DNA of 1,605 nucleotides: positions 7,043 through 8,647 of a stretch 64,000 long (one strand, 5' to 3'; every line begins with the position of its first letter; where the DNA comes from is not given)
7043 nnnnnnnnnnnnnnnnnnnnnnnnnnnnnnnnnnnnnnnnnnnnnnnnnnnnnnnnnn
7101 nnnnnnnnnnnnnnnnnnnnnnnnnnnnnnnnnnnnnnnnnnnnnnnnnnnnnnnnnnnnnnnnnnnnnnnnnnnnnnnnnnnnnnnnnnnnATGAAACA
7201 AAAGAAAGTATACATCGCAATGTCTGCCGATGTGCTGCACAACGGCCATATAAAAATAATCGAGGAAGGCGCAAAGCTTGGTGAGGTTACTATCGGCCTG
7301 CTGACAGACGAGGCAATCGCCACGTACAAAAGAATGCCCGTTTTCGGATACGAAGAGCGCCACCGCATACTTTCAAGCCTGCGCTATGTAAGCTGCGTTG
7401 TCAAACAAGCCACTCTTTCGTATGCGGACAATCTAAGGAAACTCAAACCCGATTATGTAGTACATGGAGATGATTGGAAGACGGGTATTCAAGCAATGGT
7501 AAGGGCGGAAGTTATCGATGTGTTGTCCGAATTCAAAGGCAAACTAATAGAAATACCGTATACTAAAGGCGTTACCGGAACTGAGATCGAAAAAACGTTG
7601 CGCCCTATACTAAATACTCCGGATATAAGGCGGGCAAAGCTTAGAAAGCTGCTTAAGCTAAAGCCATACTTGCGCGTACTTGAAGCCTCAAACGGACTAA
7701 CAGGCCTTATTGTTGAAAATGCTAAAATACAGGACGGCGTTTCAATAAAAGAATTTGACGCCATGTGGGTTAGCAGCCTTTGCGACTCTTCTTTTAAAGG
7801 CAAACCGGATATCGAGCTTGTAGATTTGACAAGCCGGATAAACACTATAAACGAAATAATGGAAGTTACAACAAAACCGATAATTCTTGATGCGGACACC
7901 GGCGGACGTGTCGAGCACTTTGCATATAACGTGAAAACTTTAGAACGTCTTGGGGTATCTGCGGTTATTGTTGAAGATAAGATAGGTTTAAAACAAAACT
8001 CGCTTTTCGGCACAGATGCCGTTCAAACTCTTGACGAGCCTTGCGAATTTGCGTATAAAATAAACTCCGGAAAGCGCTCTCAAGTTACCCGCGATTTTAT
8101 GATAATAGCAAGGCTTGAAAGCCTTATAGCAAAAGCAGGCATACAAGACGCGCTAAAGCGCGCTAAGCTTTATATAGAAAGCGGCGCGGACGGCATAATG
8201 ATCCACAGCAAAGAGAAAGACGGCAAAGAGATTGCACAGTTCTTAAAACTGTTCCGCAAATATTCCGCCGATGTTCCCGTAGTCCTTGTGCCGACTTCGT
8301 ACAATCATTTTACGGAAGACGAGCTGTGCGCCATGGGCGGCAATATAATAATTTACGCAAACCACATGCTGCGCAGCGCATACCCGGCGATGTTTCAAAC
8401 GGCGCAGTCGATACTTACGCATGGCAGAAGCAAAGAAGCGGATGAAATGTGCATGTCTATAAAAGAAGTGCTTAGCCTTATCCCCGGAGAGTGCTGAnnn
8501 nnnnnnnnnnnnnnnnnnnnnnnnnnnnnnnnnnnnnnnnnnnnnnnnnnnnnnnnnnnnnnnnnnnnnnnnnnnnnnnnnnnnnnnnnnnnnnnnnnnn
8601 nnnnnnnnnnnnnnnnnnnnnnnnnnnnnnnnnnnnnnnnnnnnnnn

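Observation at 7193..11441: Two unrelated nucleotidyltransferase folds fused to consecutive phosphonate enzymes, and no aminotransferase: predicted activated 2-hydroxyethylphosphonate rather than 2-AEP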

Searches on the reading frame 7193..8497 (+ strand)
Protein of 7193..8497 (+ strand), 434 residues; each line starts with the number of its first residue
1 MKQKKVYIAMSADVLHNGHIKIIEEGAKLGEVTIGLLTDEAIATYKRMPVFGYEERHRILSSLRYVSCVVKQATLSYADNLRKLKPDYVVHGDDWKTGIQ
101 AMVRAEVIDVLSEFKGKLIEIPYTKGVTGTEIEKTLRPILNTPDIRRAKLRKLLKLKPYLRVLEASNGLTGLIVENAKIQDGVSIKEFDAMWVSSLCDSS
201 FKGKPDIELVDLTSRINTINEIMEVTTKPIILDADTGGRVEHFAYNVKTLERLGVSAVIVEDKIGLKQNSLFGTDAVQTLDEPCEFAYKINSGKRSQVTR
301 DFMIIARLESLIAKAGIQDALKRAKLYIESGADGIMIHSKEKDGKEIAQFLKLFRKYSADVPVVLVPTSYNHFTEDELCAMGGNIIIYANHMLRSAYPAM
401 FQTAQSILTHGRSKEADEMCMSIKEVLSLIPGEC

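Call 3: search_protein_families(library=pfam, proteins=[window:7193-8497:+])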
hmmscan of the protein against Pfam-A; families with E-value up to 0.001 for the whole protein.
window:7193-8497:+ (434 aa): 2 families
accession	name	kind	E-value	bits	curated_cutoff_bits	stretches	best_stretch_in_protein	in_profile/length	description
PF13714.12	PEP_mutase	-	6.8e-50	170.3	31.5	1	150-408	1-240/240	Phosphoenolpyruvate phosphomutase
PF01467.32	CTP_transf_like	-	4.6e-12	46.7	21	1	13-105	7-98/133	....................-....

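Call 5: search_protein_families(library=ncbifam, proteins=[window:7193-8497:+])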
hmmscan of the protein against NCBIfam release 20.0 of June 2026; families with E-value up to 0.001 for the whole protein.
window:7193-8497:+ (434 aa): 10 families
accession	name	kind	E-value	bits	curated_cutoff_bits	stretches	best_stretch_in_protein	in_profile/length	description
TIGR02320.1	PEP_mutase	equivalog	3.3e-115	384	319.55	1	150-432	1-282/284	phosphoenolpyruvate mutase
TIGR02321.1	Pphn_pyruv_hyd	equivalog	5.7e-40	137.2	374.4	1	164-429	12-275/290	phosphonopyruvate hydrolase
TIGR02317.1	prpB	equivalog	4e-27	95.2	354.4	1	147-417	2-257/285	methylisocitrate lyase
NF008455.0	PRK11320.1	equivalog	3.8e-22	78.9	353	1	188-416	40-263/295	methylisocitrate lyase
TIGR01518.1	g3p_cytidyltrns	equivalog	1.7e-13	50.8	165.4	1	10-135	5-124/125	glycerol-3-phosphate cytidylyltransferase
TIGR02199.1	rfaE_dom_II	equivalog_domain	2.8e-13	49.9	181.5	1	9-132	17-138/144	D-glycero-beta-D-manno-heptose 1-phosphate adenylyltransferase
TIGR00125.1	cyt_tran_rel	domain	2.5e-12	46.8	27.7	1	6-66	2-62/65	adenylyltransferase/cytidyltransferase family protein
TIGR02319.1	CPEP_Pphonmut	equivalog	6.2e-11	42.1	420.05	1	194-389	44-233/294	carboxyvinyl-carboxyphosphonate phosphorylmutase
NF001985.0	PRK00777.1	subfamily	2.2e-09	37.6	104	1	3-62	4-64/157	pantetheine-phosphate adenylyltransferase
NF008454.0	PRK11316.1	equivalog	1.2e-07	30.7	521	1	12-132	349-467/475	bifunctional D-glycero-beta-D-manno-heptose-7-phosphate kinase/D-glycero-beta-D-manno-heptose 1-phosphate adenylyltransferase HldE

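Call 18: search_solved_structures(query=window:7193-8497:+, max_evalue=0.001, show_alignments=0)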
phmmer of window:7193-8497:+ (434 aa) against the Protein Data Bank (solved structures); distinct sequences matched with E-value up to 0.001: 25.
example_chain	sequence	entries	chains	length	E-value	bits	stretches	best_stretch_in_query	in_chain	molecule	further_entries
5x3d_A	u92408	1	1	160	1.7e-46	162.1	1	2-137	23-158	Phosphoenolpyruvate phosphomutase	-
1m1b_A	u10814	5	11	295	2.2e-39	138.7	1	146-429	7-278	PHOSPHOENOLPYRUVATE PHOSPHOMUTASE | PROTEIN (PHOSPHOENOLPYRUVATE MUTASE)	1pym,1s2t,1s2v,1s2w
2dua_A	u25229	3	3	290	8e-39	136.9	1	168-429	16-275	Phosphonopyruvate hydrolase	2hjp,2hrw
1s2u_A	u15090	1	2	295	2.5e-38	135.3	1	146-429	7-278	Phosphoenolpyruvate phosphomutase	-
5unc_A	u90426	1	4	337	1.2e-37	133.1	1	187-420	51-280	PHOSPHOENOLPYRUVATE PHOSPHOMUTASE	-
3elb_A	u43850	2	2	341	5e-16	61.8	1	11-132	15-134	Ethanolamine-phosphate cytidylyltransferase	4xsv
1o5q_A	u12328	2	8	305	1.9e-12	50.1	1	201-414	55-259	Probable methylisocitrate lyase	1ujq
6t4v_C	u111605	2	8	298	3.8e-12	49.1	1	200-412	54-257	2-methylisocitrate lyase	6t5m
1xg3_A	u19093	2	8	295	4.2e-12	48.9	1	201-404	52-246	Probable methylisocitrate lyase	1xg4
1mum_A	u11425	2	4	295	1.4e-11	47.2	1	201-404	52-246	2-methylisocitrate lyase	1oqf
4iqd_A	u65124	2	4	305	1.6e-11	47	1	188-416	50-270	Carboxyvinyl-carboxyphosphonate phosphorylmutase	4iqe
3eoo_A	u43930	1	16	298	1.7e-11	47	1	188-414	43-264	Methylisocitrate lyase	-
9hra_A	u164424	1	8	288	5.4e-11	45.3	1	188-412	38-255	2-methylisocitrate lyase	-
9hgk_A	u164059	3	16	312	6.9e-11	44.9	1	188-412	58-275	2-methylisocitrate lyase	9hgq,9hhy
9hgo_A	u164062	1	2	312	1.8e-10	43.6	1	188-412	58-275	2-methylisocitrate lyase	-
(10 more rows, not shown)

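Call 36: search_dna_similar(query=window:7193-8497:+, collection=plasmids, mode=protein, max_rows=40, max_evalue=1e-20)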
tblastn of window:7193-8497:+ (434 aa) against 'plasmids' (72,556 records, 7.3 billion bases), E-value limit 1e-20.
Records with a match: 107; places in all: 116; records where one place covers at least 80% of the query: 2.
Best place of each record, by identity: <60% 107.
By first word of the organism name: Candidatus 22; Sinorhizobium 14; Rhizobium 13; Bradyrhizobium 10; Mycetohabitans 9; Mesorhizobium 8; Pantoea 7; Burkholderia 5; Agrobacterium 3; Streptomyces 2; and 13 more.
By predicted mobility (MOB-suite, as given by PLSDB): non-mobilizable 74; conjugative 30; mobilizable 3.
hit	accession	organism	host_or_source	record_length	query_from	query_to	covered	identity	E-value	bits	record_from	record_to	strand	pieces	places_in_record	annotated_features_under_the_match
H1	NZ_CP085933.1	Segatella copri DSM 18205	-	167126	1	433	100%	54.4%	3e-145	464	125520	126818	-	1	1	aepX: phosphoenolpyruvate mutase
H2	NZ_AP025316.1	Fulvitalea axinellae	-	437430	3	432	99%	54.7%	3e-151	481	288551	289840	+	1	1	aepX: phosphoenolpyruvate mutase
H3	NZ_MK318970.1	Rhizobium rhizogenes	-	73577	142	431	67%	52.4%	2e-87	298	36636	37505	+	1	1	aepX: phosphoenolpyruvate mutase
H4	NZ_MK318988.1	Rhizobium rhizogenes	-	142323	142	431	67%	52.4%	2e-87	298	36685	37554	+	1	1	aepX: phosphoenolpyruvate mutase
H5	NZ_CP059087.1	Pantoea agglomerans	Allium cepa,diseased onion bulb,bulb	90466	164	431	62%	51.1%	9e-77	267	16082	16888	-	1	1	aepX: phosphoenolpyruvate mutase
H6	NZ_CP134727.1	Pantoea agglomerans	Allium cepa,cell culture,bulb ...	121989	164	431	62%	51.1%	9e-77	267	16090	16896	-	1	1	aepX: phosphoenolpyruvate mutase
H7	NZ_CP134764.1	Pantoea agglomerans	Allium cepa,cell culture,bulb ...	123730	164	431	62%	51.1%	9e-77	267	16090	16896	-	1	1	aepX: phosphoenolpyruvate mutase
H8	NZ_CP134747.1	Pantoea agglomerans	Allium cepa,cell culture,leaf ...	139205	164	431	62%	51.1%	9e-77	267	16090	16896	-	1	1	aepX: phosphoenolpyruvate mutase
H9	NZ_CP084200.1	Pantoea agglomerans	Allium cepa,mixed culture,whole plant ...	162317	164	431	62%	51.1%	9e-77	267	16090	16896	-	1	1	aepX: phosphoenolpyruvate mutase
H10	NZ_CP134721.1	Pantoea agglomerans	Allium cepa,cell culture,bulb ...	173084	164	431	62%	51.1%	9e-77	267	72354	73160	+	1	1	aepX: phosphoenolpyruvate mutase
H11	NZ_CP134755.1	Pantoea agglomerans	Allium cepa,cell culture,bulb ...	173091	164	431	62%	51.1%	9e-77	267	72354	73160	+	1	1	aepX: phosphoenolpyruvate mutase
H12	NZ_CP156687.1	Burkholderia stagnalis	Bacterial cells,soils collected in ...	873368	164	432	62%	49.8%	1e-78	273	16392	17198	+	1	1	aepX: phosphoenolpyruvate mutase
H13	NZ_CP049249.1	Rhizobium rhizoryzae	cell culture,soil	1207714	164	427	61%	49.1%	1e-73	258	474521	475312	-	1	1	none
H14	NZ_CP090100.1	Rhizobium leguminosarum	Trifolium pratense,Cell culture,Plant ...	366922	164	427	61%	48.1%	6e-73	256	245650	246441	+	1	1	aepX: phosphoenolpyruvate mutase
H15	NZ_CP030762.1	Rhizobium leguminosarum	Genomic DNA from Bacterial pure culture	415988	164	427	61%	48.1%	6e-73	256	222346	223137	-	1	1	aepX: phosphoenolpyruvate mutase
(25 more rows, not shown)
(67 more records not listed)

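Call 37: get_annotated_region(hit=H1, flank=8000)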
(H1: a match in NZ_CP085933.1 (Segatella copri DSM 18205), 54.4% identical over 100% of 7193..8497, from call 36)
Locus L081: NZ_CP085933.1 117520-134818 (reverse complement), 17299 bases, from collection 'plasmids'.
description: Segatella copri DSM 18205 strain FDAARGOS_1573 plasmid unnamed1, complete sequence
organism: Segatella copri DSM 18205 (NCBI taxid 537011)
taxonomy: Bacteria; Bacteroidota; Bacteroidia; Bacteroidales; Prevotellaceae; Segatella; Segatella copri; Segatella copri DSM 18205
host: -; source: -; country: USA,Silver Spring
typing (MOB-suite, as given by PLSDB): non-mobilizable
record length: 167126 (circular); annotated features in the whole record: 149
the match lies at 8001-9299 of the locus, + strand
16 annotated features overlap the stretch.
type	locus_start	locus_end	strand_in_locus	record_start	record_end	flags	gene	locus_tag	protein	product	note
CDS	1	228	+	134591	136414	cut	-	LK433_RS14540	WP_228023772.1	nucleoside-diphosphate sugar epimerase/dehydratase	GO:0000271 - polysaccharide biosynthetic process [Evidence IEA]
CDS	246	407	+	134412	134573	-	-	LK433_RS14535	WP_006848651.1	hypothetical protein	-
CDS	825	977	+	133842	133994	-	-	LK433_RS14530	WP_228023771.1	hypothetical protein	-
CDS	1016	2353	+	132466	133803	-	-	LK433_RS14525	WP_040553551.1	nucleotide sugar dehydrogenase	GO:0000271 - polysaccharide biosynthetic process [Evidence IEA]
CDS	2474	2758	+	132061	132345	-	-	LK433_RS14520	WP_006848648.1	hypothetical protein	-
CDS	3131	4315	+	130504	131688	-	-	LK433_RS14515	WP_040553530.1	UDP-N-acetyl glucosamine 2-epimerase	-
CDS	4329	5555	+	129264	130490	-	-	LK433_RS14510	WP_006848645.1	NAD-dependent epimerase/dehydratase family protein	-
CDS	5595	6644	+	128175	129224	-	-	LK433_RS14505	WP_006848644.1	polysaccharide biosynthesis protein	-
CDS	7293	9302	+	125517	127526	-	aepX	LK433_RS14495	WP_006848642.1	phosphoenolpyruvate mutase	GO:0019634 - organic phosphonate metabolic process [Evidence IEA]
CDS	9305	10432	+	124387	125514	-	aepY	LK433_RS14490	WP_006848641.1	phosphonopyruvate decarboxylase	GO:0017000 - antibiotic biosynthetic process [Evidence IEA]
CDS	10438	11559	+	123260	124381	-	-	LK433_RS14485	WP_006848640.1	phosphonoacetaldehyde reductase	-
CDS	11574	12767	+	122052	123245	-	-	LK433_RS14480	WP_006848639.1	CDP-glycerol glycerophosphotransferase family protein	-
CDS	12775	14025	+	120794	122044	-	-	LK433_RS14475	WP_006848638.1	O-antigen polymerase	-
CDS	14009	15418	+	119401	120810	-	-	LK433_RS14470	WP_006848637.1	oligosaccharide flippase family protein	-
CDS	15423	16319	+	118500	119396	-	-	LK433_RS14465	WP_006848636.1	glycosyltransferase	-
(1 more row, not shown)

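Call 38: get_annotated_region(hit=H2, flank=8000)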
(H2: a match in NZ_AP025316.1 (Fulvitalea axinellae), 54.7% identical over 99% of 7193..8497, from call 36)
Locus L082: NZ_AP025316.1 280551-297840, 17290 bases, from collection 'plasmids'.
description: Fulvitalea axinellae strain DSM 100852 plasmid pFA2, complete sequence
organism: Fulvitalea axinellae (NCBI taxid 1182444)
taxonomy: Bacteria; Bacteroidota; Cytophagia; Cytophagales; Persicobacteraceae; Fulvitalea; Fulvitalea axinellae
host: -; source: -; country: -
typing (MOB-suite, as given by PLSDB): non-mobilizable
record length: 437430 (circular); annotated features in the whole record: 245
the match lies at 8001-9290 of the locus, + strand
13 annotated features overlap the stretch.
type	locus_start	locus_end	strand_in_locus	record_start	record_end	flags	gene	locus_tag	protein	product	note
CDS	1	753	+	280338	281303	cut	-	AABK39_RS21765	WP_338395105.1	hypothetical protein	-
CDS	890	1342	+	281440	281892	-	-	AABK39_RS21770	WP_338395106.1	DUF2147 domain-containing protein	-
CDS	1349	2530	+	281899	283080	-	-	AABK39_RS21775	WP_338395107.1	helix-turn-helix domain-containing protein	-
CDS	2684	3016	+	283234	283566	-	-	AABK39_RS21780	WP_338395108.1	thioredoxin family protein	-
CDS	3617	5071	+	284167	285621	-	-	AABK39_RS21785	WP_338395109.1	replication initiation protein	GO:0006270 - DNA replication initiation [Evidence IEA]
CDS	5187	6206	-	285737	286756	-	-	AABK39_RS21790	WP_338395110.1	hypothetical protein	-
CDS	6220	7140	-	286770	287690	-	-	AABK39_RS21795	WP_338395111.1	AAA family ATPase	-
CDS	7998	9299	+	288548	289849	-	aepX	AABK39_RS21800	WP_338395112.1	phosphoenolpyruvate mutase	GO:0019634 - organic phosphonate metabolic process [Evidence IEA]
CDS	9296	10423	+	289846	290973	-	aepY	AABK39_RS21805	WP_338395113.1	phosphonopyruvate decarboxylase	GO:0017000 - antibiotic biosynthetic process [Evidence IEA]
CDS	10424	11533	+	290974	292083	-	-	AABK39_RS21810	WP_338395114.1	phosphonoacetaldehyde reductase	-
CDS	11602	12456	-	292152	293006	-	-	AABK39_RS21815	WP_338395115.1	LicD family protein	-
CDS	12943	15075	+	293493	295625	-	-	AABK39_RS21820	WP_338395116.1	fasciclin domain-containing protein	-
CDS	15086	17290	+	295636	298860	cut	-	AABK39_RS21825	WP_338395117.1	SusC/RagA family TonB-linked outer membrane protein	GO:0071702 - organic substance transport [Evidence IEA]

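Call 40: search_protein_families(library=pfam, proteins=[L081:7293-9302:+, L081:10438-11559:+, L081:11574-12767:+, L082:10424-11533:+], max_evalue=0.00001)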
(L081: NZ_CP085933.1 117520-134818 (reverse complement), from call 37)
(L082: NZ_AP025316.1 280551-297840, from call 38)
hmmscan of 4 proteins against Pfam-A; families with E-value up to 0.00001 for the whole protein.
L081:7293-9302:+ (669 aa): 5 families
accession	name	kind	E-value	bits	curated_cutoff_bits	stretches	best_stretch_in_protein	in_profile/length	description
PF13714.12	PEP_mutase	-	1.9e-54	185.3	31.5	1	386-644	1-240/240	Phosphoenolpyruvate phosphomutase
PF01467.32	CTP_transf_like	-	2e-10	41.4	21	1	254-358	12-113/133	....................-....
PF20202.4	DUF6564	-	2.9e-08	34.1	25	1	26-132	9-120/230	Domain of unknown function (DUF6564)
PF12804.13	NTP_transf_3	-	3.2e-08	34.4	27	1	3-112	1-98/160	MobA-like NTP transferase domain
PF00483.29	NTP_transferase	-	3.5e-07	30.5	21.2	1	2-123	1-123/245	Nucleotidyl transferase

L081:10438-11559:+ (373 aa): 3 families
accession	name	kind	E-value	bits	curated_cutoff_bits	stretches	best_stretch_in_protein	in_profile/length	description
PF00465.25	Fe-ADH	-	5.6e-35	120.9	31.3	1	9-166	11-168/168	Iron-containing alcohol dehydrogenase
PF25137.1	ADH_Fe_C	-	2.7e-23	83.1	27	1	180-369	4-191/194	Fe-containing alcohol dehydrogenase family, C-terminal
PF13685.12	Fe-ADH_2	-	5.1e-09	36.7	28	1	9-93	7-93/149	Iron-containing alcohol dehydrogenase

L081:11574-12767:+ (397 aa): 1 family
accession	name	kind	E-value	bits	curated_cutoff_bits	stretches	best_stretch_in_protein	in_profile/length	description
PF04464.20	Glyphos_transf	-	1.2e-64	219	22.1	1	19-392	8-366/367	CDP-Glycerol:Poly(glycerophosphate) glycerophosphotransferase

L082:10424-11533:+ (369 aa): 3 families
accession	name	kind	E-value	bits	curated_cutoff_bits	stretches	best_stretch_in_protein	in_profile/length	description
PF00465.25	Fe-ADH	-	3.9e-41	140.9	31.3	1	6-163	5-167/168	Iron-containing alcohol dehydrogenase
PF25137.1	ADH_Fe_C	-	2.9e-23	83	27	1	177-316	3-143/194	Fe-containing alcohol dehydrogenase family, C-terminal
PF13685.12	Fe-ADH_2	-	3.8e-17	63.1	28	1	6-103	1-97/149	Iron-containing alcohol dehydrogenase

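Call 58: search_protein_families(library=ncbifam, proteins=[L081:10438-11559:+, L082:10424-11533:+], max_evalue=1e-8)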
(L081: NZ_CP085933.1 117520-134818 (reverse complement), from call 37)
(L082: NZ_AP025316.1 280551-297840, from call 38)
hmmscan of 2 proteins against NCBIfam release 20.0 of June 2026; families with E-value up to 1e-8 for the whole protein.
L081:10438-11559:+ (373 aa): 14 families
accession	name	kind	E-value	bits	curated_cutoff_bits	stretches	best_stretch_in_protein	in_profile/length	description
NF041833.1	Fe_ADH_ErcA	equivalog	5e-41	141.1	550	1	14-369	23-379/382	alcohol dehydrogenase-like regulatory protein ErcA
TIGR02638.1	lactal_redase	equivalog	2.7e-40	138.4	523.15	1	9-285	17-297/379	lactaldehyde reductase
TIGR03405.1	Phn_Fe-ADH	equivalog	7.5e-39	133.5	423.7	1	8-288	10-296/355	iron-containing alcohol dehydrogenase PsrA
NF007911.0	PRK10624.1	equivalog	2.1e-36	125.7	537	1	9-370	18-380/382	lactaldehyde reductase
NF010378.0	PRK13805.1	equivalog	6.6e-35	120.2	951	1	14-311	474-790/872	bifunctional acetaldehyde-CoA/alcohol dehydrogenase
NF007363.0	PRK09860.1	equivalog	1.7e-33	116.3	581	1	36-280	50-292/383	L-threonine dehydrogenase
NF058672.1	4HyButDHCUPNE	equivalog_domain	1.8e-33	116.3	500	1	9-329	17-332/378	4-hydroxybutyrate dehydrogenase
NF053866.1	CholDhdGbsBBac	equivalog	1.2e-32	113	550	1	9-283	25-304/392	choline dehydrogenase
NF011998.0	PRK15454.1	equivalog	2.7e-30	105.4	556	1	56-280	88-310/395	ethanolamine utilization ethanol dehydrogenase EutG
NF050025.1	SulfAcetaldRedSarD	equivalog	2.8e-30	105.5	700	1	11-334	20-343/385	sulfoacetaldehyde reductase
TIGR04266.1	NDMA_methanol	equivalog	2e-25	89.5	625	1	37-283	57-306/420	NDMA-dependent methanol dehydrogenase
NF011717.0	PRK15138.1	equivalog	1.1e-22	80.6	645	1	37-280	50-296/387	alcohol dehydrogenase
NF041822.1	daptide_DH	equivalog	5.3e-18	65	300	1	73-175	53-158/363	daptide-type RiPP biosynthesis dehydogenase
NF006941.0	PRK09423.1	subfamily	4.7e-09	35.5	336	0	6-96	12-106/367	glycerol dehydrogenase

L082:10424-11533:+ (369 aa): 15 families
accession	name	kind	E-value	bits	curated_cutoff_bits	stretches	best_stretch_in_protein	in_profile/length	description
TIGR03405.1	Phn_Fe-ADH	equivalog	7.7e-49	166.4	423.7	1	28-283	27-293/355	iron-containing alcohol dehydrogenase PsrA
NF041833.1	Fe_ADH_ErcA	equivalog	3.4e-48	164.7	550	1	6-286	12-299/382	alcohol dehydrogenase-like regulatory protein ErcA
NF010378.0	PRK13805.1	equivalog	6.3e-47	159.9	951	1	8-294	468-773/872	bifunctional acetaldehyde-CoA/alcohol dehydrogenase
TIGR02638.1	lactal_redase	equivalog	3.9e-43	147.7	523.15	1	2-288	7-302/379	lactaldehyde reductase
NF007911.0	PRK10624.1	equivalog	1.5e-39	136.1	537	1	3-288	9-301/382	lactaldehyde reductase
NF058672.1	4HyButDHCUPNE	equivalog_domain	6.2e-38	130.9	500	1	7-354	12-364/378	4-hydroxybutyrate dehydrogenase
NF007363.0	PRK09860.1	equivalog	3.5e-37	128.4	581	1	42-289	48-303/383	L-threonine dehydrogenase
NF053866.1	CholDhdGbsBBac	equivalog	7.5e-34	117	550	1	9-281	22-304/392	choline dehydrogenase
NF050025.1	SulfAcetaldRedSarD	equivalog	6.8e-33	114.1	700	1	53-361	60-378/385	sulfoacetaldehyde reductase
NF011998.0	PRK15454.1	equivalog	3e-30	105.2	556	1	63-283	89-315/395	ethanolamine utilization ethanol dehydrogenase EutG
TIGR04266.1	NDMA_methanol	equivalog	5.1e-17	61.8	625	1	53-279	67-304/420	NDMA-dependent methanol dehydrogenase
NF041822.1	daptide_DH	equivalog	2.5e-15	56.2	300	1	78-188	52-173/363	daptide-type RiPP biosynthesis dehydogenase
NF006941.0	PRK09423.1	subfamily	5.9e-15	55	336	1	9-197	15-187/367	glycerol dehydrogenase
NF011717.0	PRK15138.1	equivalog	3.5e-14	52.7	645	1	26-276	31-294/387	alcohol dehydrogenase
NF002022.0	PRK00843.1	equivalog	7.3e-11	41.6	413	1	12-237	21-234/350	NAD(P)-dependent glycerol-1-phosphate dehydrogenase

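Call 60: find_encoding_contigs(protein=window:7193-8497:+, flank=3000, max_places=3)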
Protein window:7193-8497:+ (434 aa): no gene with exactly this product is on record in the collection.
